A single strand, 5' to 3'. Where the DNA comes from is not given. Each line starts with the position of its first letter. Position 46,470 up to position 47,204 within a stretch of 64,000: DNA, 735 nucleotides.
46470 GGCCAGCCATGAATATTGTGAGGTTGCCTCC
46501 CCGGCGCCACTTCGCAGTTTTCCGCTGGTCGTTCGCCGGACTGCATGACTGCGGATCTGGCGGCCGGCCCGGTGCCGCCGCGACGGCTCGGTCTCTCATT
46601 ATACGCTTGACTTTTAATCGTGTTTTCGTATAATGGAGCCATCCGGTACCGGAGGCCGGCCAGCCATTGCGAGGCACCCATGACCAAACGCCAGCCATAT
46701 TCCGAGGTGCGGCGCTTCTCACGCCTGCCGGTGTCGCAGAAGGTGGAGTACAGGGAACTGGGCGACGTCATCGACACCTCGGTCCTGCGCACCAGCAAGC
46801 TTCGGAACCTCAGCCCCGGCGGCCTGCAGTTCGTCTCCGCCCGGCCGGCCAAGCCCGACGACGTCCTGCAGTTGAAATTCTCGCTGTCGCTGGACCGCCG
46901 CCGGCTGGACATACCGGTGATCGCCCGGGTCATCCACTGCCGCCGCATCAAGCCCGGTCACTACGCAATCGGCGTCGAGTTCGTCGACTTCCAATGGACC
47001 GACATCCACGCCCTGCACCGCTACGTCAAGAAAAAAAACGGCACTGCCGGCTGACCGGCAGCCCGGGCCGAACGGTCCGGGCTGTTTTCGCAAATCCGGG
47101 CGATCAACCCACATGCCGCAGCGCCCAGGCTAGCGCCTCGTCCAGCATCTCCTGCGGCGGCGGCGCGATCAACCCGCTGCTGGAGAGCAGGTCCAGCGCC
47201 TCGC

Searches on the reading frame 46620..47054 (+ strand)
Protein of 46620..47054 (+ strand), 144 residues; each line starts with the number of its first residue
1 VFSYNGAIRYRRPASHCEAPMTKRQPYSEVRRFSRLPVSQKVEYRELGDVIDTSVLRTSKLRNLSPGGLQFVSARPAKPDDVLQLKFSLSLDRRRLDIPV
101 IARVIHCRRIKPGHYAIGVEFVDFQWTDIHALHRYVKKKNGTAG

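Call 76: search_protein_families(library=pfam, proteins=[window:46620-47054:+], max_evalue=0.001)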
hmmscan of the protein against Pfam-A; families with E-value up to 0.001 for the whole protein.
window:46620-47054:+ (144 aa): 1 family
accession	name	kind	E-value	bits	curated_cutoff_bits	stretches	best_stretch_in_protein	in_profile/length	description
PF07238.19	PilZ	-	7.4e-12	45.9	22.5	1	30-137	2-101/102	PilZ domain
